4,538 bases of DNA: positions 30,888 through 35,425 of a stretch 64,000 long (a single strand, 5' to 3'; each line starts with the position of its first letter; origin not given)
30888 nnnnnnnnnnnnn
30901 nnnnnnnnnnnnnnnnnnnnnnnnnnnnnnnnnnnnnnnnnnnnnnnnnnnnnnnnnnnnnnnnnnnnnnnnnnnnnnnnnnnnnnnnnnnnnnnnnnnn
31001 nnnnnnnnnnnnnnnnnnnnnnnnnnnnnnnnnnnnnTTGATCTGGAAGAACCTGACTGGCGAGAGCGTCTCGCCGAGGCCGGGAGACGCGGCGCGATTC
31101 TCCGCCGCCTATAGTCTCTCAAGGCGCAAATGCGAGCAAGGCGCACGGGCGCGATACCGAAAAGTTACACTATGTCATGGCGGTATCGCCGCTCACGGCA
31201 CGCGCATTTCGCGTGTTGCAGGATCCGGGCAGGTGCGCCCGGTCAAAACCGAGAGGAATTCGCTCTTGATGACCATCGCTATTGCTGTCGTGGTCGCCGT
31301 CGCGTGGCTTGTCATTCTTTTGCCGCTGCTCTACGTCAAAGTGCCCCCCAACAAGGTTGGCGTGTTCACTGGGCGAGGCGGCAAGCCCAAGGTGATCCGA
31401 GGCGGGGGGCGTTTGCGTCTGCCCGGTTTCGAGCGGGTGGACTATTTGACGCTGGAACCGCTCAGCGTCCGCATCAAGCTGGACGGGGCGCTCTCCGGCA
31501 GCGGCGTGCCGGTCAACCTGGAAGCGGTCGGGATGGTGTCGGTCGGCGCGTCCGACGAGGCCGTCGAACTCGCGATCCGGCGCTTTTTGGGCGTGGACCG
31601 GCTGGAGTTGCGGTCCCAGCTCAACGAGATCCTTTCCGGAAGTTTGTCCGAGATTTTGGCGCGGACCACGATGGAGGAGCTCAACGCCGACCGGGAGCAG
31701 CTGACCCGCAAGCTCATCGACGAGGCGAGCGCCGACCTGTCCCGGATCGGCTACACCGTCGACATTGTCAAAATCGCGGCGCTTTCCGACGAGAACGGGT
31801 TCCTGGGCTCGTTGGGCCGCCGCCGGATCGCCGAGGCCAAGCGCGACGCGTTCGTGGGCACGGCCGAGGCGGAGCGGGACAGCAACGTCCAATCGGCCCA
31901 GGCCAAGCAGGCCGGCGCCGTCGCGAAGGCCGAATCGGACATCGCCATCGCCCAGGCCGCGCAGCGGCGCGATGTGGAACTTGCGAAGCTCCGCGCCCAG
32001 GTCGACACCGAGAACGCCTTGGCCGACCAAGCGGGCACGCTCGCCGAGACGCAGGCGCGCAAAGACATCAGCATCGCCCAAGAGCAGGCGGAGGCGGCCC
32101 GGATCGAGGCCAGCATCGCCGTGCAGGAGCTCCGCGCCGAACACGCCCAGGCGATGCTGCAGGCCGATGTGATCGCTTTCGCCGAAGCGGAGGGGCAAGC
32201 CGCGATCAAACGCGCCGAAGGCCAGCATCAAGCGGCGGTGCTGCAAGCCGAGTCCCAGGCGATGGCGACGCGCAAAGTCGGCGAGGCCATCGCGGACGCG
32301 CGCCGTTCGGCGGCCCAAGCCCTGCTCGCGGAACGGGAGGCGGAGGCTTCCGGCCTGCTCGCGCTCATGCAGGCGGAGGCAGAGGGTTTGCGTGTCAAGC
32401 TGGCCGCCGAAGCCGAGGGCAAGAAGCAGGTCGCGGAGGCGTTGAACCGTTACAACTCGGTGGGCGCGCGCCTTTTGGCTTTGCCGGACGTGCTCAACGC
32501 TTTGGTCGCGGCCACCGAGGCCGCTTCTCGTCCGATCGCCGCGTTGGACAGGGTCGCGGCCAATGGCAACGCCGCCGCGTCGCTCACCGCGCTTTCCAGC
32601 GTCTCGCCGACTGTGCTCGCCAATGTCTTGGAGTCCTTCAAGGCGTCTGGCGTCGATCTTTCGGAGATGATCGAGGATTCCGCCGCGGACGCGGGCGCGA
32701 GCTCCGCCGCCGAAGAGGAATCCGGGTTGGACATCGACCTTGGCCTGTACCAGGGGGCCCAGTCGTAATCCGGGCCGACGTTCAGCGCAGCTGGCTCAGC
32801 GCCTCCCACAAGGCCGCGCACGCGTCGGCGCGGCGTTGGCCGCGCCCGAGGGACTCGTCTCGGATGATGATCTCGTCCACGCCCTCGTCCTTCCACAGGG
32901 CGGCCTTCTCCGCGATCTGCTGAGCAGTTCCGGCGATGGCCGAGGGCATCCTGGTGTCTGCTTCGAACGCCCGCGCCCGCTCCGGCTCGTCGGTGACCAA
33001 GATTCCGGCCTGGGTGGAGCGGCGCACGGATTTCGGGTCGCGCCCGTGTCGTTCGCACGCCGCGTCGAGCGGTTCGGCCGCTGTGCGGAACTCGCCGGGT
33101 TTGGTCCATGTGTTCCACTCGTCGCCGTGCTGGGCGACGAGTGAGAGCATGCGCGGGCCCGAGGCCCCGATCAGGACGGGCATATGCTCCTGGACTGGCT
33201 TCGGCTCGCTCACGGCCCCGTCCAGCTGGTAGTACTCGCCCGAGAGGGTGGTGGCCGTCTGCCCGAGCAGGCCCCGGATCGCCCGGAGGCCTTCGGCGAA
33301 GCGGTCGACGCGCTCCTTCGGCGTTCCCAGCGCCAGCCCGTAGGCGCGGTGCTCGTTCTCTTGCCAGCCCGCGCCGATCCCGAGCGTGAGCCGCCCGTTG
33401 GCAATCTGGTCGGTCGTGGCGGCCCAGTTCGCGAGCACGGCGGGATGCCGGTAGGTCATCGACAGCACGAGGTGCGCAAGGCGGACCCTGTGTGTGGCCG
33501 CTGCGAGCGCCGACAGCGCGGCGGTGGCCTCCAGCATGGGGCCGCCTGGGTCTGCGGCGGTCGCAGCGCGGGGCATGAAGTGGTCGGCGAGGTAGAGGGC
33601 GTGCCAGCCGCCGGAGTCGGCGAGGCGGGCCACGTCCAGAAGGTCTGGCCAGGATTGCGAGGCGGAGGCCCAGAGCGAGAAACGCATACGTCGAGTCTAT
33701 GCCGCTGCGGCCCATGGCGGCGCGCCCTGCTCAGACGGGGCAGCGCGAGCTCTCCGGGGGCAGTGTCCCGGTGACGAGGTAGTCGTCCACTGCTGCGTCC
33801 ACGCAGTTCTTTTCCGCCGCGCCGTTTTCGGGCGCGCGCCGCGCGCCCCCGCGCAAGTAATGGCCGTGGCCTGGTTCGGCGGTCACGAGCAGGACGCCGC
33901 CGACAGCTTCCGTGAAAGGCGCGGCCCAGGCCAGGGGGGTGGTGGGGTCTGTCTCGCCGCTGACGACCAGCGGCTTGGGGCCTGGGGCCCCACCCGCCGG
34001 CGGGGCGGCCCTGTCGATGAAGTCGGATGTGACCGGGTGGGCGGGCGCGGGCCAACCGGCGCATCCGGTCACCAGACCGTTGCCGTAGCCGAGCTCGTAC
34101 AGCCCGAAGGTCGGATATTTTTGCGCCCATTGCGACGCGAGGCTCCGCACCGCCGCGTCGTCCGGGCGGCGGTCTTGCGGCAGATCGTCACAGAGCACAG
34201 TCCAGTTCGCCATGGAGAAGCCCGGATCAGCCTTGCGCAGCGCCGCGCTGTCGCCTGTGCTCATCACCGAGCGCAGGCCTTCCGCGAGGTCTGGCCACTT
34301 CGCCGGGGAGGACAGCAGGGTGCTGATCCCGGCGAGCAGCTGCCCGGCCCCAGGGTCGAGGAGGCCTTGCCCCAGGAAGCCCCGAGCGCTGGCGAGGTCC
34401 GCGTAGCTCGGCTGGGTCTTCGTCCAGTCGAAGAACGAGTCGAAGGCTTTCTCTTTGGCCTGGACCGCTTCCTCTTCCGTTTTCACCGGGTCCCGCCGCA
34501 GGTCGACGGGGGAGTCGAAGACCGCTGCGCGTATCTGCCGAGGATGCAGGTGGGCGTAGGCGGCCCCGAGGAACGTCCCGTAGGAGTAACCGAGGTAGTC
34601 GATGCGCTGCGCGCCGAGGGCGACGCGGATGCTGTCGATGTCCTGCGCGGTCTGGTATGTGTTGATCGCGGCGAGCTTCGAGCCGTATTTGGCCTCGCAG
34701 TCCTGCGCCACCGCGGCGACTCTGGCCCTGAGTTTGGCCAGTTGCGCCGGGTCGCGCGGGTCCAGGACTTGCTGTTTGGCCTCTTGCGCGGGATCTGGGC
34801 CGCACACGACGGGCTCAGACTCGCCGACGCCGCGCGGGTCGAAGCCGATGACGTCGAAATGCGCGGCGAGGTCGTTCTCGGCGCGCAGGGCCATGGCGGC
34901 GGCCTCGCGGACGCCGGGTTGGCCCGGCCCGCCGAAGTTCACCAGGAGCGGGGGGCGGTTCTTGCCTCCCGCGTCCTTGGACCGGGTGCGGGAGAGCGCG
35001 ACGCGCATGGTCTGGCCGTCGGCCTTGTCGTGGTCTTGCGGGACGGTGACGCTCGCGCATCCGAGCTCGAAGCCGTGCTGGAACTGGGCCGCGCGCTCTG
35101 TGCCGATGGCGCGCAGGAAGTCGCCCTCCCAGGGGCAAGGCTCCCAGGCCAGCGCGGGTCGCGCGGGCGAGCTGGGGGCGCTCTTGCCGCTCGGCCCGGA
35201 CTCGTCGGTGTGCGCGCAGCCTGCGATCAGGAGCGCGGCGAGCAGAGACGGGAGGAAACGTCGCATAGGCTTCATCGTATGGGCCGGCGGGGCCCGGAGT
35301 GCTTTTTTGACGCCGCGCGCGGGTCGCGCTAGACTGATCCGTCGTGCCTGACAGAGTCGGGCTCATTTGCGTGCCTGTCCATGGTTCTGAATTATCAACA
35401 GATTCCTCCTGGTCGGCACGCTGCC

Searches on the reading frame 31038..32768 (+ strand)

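Call 57: search_protein_families(library=pfam, proteins=[window:31038-32768:+], max_evalue=0.00001)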
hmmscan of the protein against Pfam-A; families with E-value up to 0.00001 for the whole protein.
window:31038-32768:+ (576 aa): 1 family
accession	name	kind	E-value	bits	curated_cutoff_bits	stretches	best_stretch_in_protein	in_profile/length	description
PF01145.31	Band_7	-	3.4e-19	70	23.6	1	101-279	2-175/176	SPFH domain / Band 7 family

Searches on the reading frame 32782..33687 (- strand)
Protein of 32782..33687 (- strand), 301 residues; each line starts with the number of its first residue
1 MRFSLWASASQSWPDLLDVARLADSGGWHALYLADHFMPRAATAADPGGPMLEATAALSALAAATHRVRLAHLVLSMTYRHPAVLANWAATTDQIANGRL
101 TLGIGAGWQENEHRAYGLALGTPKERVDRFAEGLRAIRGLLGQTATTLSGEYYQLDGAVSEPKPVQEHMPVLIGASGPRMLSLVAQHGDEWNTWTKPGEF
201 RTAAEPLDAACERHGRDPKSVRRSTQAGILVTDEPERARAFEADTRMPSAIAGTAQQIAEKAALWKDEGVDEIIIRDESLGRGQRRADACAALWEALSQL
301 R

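Call 57: search_protein_families(library=pfam, proteins=[window:32782-33687:-], max_evalue=0.00001)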
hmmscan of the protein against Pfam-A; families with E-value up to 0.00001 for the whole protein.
window:32782-33687:- (301 aa): 1 family
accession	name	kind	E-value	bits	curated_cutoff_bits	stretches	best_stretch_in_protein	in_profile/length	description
PF00296.26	Bac_luciferase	-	2.9e-48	165.3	27.9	1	4-240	12-239/314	Luciferase-like monooxygenase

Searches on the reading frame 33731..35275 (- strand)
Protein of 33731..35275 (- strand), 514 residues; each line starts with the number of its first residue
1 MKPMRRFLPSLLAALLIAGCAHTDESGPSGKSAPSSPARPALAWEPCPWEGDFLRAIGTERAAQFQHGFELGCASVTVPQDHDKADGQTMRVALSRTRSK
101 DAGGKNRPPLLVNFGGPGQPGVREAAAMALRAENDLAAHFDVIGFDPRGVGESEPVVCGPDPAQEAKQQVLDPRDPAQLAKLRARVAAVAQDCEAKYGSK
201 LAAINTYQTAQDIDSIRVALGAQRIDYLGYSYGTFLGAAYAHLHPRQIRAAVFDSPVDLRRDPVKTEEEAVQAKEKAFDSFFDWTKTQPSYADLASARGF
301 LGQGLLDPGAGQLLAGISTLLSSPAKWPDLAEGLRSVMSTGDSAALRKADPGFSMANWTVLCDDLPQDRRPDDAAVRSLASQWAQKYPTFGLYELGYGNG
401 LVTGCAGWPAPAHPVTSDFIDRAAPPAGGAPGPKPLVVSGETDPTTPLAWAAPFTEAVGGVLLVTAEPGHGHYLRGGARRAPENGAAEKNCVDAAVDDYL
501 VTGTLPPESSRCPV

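Call 57: search_protein_families(library=pfam, proteins=[window:33731-35275:-], max_evalue=0.00001)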
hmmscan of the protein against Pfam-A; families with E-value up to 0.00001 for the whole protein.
window:33731-35275:- (514 aa): 2 families
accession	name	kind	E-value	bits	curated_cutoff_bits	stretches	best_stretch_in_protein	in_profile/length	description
PF00561.26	Abhydrolase_1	-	3.1e-17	63.5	25.8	1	109-302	2-148/245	alpha/beta hydrolase fold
PF08386.16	Abhydrolase_4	-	1.3e-14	54.6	21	1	401-512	12-103/103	TAP-like protein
